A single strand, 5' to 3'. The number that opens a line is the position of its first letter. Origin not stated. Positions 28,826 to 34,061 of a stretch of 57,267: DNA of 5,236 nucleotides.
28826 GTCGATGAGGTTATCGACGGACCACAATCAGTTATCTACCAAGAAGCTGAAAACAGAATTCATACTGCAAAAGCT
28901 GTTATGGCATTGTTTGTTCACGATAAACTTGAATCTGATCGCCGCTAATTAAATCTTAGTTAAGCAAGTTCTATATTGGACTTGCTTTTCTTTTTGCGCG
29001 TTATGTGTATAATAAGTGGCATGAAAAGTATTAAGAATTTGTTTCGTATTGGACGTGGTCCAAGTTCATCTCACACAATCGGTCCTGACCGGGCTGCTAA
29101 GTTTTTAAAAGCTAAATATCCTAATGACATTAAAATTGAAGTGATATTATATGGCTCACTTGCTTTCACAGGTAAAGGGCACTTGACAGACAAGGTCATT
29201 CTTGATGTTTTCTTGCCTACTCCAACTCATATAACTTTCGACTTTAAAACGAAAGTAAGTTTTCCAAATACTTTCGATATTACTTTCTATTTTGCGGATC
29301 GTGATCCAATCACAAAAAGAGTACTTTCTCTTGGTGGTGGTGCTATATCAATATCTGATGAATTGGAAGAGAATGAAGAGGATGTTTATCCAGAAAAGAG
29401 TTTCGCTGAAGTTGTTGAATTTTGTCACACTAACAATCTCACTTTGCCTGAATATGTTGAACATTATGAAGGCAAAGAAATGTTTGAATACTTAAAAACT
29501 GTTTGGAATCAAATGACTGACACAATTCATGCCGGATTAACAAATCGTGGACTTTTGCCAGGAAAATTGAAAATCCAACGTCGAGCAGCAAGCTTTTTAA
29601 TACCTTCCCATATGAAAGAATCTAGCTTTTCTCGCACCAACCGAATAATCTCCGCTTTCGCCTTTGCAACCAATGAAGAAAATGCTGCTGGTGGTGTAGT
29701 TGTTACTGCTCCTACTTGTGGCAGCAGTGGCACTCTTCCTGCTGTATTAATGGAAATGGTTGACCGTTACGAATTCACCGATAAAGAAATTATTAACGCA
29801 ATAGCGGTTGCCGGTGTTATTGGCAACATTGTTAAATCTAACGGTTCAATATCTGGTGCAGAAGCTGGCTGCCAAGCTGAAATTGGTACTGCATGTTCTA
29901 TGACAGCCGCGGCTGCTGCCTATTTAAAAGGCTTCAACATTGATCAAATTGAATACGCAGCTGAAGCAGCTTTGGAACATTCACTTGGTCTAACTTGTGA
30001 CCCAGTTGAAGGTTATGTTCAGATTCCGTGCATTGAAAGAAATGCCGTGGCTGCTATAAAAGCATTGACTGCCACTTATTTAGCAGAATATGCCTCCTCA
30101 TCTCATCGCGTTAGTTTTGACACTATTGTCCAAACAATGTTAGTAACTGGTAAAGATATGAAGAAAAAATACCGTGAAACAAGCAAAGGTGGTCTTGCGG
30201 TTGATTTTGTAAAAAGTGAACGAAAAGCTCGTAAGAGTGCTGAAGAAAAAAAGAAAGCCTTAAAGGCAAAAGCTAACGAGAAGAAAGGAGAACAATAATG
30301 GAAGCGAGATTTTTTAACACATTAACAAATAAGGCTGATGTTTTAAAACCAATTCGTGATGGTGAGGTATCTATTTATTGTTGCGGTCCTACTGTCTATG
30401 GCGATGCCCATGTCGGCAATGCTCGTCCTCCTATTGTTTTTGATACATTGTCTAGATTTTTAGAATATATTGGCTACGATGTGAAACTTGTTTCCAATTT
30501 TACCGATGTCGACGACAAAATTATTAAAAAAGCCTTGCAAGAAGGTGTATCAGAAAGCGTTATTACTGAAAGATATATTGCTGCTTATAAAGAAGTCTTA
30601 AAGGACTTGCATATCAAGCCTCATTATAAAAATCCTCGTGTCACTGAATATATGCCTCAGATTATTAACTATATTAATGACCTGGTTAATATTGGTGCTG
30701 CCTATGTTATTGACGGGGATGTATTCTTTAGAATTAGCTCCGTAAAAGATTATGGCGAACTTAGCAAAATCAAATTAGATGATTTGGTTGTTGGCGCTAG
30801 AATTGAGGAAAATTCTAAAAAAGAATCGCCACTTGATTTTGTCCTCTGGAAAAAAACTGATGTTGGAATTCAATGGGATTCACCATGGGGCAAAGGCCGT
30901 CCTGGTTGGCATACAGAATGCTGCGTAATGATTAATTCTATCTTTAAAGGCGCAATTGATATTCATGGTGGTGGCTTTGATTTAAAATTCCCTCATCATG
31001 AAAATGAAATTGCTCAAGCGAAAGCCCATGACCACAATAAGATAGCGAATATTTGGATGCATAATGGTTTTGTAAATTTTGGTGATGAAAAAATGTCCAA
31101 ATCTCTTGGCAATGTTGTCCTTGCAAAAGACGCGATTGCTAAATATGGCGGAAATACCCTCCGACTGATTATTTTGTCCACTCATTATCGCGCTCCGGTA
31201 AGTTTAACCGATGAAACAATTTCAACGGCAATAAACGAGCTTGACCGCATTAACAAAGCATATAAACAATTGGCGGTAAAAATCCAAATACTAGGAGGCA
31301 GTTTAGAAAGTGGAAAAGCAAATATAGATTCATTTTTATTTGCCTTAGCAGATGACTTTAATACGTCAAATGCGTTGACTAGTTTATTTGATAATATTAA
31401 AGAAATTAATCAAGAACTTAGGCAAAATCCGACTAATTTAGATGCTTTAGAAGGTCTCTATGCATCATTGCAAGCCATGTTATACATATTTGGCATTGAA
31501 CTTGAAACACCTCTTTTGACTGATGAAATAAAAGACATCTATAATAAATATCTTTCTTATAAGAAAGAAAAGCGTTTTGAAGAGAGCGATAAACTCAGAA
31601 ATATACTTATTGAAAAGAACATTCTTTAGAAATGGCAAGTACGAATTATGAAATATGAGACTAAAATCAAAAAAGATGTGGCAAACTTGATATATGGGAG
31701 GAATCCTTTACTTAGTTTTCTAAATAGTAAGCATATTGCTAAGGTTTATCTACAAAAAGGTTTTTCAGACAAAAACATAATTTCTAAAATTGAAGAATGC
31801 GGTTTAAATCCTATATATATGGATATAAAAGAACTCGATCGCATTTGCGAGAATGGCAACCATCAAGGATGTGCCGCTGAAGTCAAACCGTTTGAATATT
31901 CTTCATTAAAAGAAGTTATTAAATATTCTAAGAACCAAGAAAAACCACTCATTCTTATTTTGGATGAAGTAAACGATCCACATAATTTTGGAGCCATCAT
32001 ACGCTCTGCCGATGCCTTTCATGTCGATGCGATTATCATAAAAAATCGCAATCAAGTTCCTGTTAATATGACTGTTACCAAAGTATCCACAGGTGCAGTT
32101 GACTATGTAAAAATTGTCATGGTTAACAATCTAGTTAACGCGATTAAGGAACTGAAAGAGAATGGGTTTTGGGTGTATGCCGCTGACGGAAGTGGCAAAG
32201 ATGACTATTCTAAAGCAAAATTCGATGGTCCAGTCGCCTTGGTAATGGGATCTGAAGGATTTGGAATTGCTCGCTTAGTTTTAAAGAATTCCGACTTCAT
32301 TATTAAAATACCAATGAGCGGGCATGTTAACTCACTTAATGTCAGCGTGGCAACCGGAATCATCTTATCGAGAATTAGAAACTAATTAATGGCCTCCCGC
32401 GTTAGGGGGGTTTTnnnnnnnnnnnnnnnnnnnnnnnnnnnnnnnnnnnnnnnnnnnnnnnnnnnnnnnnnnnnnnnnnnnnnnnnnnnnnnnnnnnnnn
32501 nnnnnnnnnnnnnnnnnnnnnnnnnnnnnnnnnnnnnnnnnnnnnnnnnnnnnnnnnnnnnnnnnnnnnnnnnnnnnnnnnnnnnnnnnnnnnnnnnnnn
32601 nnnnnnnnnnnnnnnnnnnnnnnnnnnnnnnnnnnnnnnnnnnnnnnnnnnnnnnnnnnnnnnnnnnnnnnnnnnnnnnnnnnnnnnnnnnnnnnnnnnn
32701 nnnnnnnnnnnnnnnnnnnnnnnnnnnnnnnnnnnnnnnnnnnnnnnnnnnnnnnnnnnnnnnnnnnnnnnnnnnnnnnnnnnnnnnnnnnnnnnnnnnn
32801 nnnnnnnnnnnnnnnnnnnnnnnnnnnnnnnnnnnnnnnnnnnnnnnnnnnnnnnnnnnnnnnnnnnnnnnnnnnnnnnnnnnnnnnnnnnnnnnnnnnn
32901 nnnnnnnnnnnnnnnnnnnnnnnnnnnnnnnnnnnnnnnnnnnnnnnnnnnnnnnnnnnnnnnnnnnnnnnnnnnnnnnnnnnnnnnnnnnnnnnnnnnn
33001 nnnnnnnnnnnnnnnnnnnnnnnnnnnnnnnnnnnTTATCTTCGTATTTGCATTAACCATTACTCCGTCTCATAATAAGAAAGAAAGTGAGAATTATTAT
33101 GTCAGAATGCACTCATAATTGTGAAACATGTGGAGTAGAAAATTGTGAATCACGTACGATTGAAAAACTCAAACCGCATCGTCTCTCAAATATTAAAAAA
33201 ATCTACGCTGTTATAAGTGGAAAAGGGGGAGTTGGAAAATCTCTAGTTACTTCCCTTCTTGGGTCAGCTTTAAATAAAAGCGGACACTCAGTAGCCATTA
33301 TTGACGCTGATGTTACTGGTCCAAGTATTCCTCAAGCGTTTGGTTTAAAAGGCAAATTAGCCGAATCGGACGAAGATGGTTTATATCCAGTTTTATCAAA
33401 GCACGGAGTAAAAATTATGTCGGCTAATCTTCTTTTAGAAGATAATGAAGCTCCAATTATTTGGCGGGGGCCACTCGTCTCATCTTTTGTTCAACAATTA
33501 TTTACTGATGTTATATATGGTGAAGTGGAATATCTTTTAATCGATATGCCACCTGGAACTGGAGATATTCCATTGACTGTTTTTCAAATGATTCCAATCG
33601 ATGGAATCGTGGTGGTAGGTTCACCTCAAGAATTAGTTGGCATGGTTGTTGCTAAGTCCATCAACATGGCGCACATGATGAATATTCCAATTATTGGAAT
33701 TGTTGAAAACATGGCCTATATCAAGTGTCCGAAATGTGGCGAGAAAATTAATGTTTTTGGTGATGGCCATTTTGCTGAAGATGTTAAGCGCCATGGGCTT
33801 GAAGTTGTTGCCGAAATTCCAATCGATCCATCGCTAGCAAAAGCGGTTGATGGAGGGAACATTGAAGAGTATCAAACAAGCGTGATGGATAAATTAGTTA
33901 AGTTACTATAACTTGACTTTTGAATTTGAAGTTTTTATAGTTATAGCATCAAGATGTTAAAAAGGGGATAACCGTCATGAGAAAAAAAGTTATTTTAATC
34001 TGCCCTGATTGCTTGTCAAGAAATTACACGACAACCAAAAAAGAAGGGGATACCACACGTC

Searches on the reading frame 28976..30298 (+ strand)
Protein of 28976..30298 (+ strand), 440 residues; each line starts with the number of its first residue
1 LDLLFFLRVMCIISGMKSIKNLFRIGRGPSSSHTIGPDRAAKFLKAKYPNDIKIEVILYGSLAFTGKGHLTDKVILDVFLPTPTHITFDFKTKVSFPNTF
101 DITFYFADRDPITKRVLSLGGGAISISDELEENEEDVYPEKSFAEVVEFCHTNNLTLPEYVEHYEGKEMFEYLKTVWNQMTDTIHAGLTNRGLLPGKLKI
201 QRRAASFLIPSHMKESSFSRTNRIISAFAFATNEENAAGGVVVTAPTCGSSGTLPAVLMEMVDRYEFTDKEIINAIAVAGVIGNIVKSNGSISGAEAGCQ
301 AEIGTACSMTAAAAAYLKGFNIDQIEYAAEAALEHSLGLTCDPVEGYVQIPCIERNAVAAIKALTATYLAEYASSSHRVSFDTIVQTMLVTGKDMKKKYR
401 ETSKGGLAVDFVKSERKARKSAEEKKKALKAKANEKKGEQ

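Call 6: search_protein_families(library=ncbifam, proteins=[window:28976-30298:+])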
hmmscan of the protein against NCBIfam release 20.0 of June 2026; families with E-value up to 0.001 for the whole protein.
window:28976-30298:+ (440 aa): 5 families
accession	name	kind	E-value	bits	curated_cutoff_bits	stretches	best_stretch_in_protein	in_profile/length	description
TIGR00720.1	sda_mono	equivalog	4.1e-110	368.8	345.1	2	83-410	108-449/450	L-serine ammonia-lyase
NF011598.0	PRK15023.1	equivalog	3e-84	283.5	942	2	97-410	124-450/454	L-serine ammonia-lyase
NF011614.0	PRK15040.1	equivalog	1.4e-83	281.4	873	2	80-412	107-452/454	L-serine ammonia-lyase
TIGR00718.1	sda_alpha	equivalog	6.5e-48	163.3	243.2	1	227-410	94-276/300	L-serine ammonia-lyase, iron-sulfur-dependent, subunit alpha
TIGR00719.1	sda_beta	equivalog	5.1e-08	32.9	161.2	1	27-80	15-69/208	L-serine ammonia-lyase, iron-sulfur-dependent subunit beta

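Call 7: search_protein_families(library=pfam, proteins=[window:28976-30298:+])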
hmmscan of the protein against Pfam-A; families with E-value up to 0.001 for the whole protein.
window:28976-30298:+ (440 aa): 2 families
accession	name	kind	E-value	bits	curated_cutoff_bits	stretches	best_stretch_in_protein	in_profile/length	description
PF03313.21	SDH_alpha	-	4.5e-72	243.3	26.4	1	165-408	22-260/260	Serine dehydratase alpha chain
PF03315.21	SDH_beta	-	1.9e-18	67.7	26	1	18-76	1-65/155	Serine dehydratase beta chain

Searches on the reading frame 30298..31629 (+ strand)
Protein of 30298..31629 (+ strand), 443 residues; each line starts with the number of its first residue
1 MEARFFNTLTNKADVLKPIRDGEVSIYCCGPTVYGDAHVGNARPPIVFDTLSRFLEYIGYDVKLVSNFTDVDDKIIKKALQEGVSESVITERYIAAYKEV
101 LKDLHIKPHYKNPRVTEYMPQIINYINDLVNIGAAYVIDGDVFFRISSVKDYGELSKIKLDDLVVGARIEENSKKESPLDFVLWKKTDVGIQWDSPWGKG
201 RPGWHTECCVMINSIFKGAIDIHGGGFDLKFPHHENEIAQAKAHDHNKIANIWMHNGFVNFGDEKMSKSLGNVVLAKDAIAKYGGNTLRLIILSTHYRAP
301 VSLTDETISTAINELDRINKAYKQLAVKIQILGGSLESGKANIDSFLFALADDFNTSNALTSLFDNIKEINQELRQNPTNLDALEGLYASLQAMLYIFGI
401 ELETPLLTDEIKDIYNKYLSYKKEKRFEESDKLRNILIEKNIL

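Call 6: search_protein_families(library=ncbifam, proteins=[window:30298-31629:+])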
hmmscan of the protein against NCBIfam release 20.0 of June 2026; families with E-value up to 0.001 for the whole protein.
window:30298-31629:+ (443 aa): 17 families
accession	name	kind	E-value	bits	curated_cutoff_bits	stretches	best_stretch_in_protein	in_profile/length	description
TIGR00435.1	cysS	equivalog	2.9e-139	465.1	340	1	5-442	3-452/466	cysteine--tRNA ligase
NF011108.0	PRK14536.1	equivalog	3.5e-77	260.2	780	1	1-437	1-471/490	cysteine--tRNA ligase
TIGR03447.1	mycothiol_MshC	equivalog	1.8e-65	221.4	485.1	1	4-377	19-392/411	cysteine--1-D-myo-inosityl 2-amino-2-deoxy-alpha-D-glucopyranoside ligase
NF011107.0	PRK14534.1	equivalog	2.9e-54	184.9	744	1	4-438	4-463/481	cysteine--tRNA ligase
NF008900.0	PRK12267.1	equivalog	5e-14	51.7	598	2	250-294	285-328/648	methionine--tRNA ligase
TIGR00398.1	metG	equivalog_domain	1.9e-13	50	336.35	2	243-296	306-358/530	methionine--tRNA ligase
NF008957.0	PRK12300.1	subfamily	4.8e-09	34.7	677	1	255-326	616-688/946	leucine--tRNA ligase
TIGR00392.1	ileS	equivalog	1e-08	33.9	621.4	1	263-332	609-678/861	isoleucine--tRNA ligase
NF001100.0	PRK00133.1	equivalog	1.5e-08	33.6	587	0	242-295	308-361/676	methionine--tRNA ligase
TIGR00396.1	leuS_bact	equivalog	7.8e-08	30.9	548.4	1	238-425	578-768/843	leucine--tRNA ligase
TIGR00422.1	valS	equivalog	1.3e-06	26.7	612.1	1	262-323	523-585/863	valine--tRNA ligase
NF008859.0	PRK11893.2-1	equivalog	2.2e-06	26.9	553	0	30-108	10-89/498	methionine--tRNA ligase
NF009687.0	PRK13208.1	equivalog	2.2e-06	26.2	738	1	255-323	523-592/801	valine--tRNA ligase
TIGR00395.1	leuS_arch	equivalog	2.8e-06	25.6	648.5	1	255-330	610-686/938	leucine--tRNA ligase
NF008863.0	PRK11893.2-5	equivalog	2.2e-05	23.2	551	0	31-107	14-91/531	methionine--tRNA ligase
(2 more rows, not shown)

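Call 7: search_protein_families(library=pfam, proteins=[window:30298-31629:+])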
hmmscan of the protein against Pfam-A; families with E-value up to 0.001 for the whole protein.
window:30298-31629:+ (443 aa): 5 families
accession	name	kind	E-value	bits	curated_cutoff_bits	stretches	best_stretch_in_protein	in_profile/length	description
PF01406.26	tRNA-synt_1e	-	2.6e-115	385.4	27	1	17-311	3-299/301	tRNA synthetases class I (C) catalytic domain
PF09334.17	tRNA-synt_1g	-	1.7e-11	43.9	20.1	2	244-296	307-358/391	tRNA synthetases class I (M)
PF09190.17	DALR_2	-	4.2e-11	43.7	22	1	346-402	2-56/57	DALR domain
PF00133.28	tRNA-synt_1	-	2.5e-08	33.6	22.7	1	251-300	361-410/414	tRNA synthetases class I (I, L, M and V)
PF01921.24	tRNA-synt_1f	-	7.4e-08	32.1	27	1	262-323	279-340/360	tRNA synthetases class I (K)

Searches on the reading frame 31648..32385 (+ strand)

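Call 8: search_protein_families(library=ncbifam, max_evalue=1e-10, proteins=[window:31648-32385:+])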
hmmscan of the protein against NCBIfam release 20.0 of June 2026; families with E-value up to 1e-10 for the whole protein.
window:31648-32385:+ (245 aa): 6 families
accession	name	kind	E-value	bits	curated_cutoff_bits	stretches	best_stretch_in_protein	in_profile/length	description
TIGR00186.1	rRNA_methyl_3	equivalog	1.3e-76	257.3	160.15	1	13-243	3-236/240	23S rRNA (guanosine(2251)-2'-O)-methyltransferase RlmB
NF008386.0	PRK11181.1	equivalog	1.1e-54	185.3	366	1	14-241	4-236/244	23S rRNA (guanosine(2251)-2'-O)-methyltransferase RlmB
NF008117.0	PRK10864.1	equivalog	1.8e-26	93.2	267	1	59-241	157-336/344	tRNA/rRNA methyltransferase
NF008295.0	PRK11081.1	equivalog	3.6e-23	82.3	227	1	94-240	13-158/230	tRNA (guanosine(18)-2'-O)-methyltransferase TrmH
NF000477.1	NshR_TsnR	equivalog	1.4e-11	44.3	425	1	101-242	117-259/266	NshR/TsnR family 23S rRNA methyltransferase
TIGR00185.1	tRNA_yibK_trmL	equivalog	6.7e-11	42.3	190.6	1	104-240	5-141/154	tRNA (uridine(34)/cytosine(34)/5-carboxymethylaminomethyluridine(34)-2'-O)-methyltransferase TrmL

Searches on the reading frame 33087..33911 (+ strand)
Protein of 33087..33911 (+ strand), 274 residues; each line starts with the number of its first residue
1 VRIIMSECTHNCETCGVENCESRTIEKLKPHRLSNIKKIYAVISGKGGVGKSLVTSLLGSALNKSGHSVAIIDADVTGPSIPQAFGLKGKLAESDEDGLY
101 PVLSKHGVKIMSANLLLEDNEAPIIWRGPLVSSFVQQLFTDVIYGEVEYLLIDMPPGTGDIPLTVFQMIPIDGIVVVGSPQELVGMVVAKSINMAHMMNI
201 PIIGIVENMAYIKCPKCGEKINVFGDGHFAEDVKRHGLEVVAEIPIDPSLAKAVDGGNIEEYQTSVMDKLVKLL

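Call 8: search_protein_families(library=ncbifam, max_evalue=1e-10, proteins=[window:33087-33911:+])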
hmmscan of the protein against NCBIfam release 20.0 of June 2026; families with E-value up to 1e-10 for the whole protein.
window:33087-33911:+ (274 aa): 3 families
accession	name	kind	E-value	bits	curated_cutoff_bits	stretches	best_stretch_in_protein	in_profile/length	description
NF041136.1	MrpORP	equivalog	1.2e-89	301.1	450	1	33-265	1-233/365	iron-sulfur cluster carrier protein MrpORP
NF008669.0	PRK11670.1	equivalog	5.2e-57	193.4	348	1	33-258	103-327/369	iron-sulfur cluster carrier protein ApbC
TIGR01969.1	minD_arch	subfamily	3.5e-11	42.7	201.75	0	40-210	3-170/251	cell division ATPase MinD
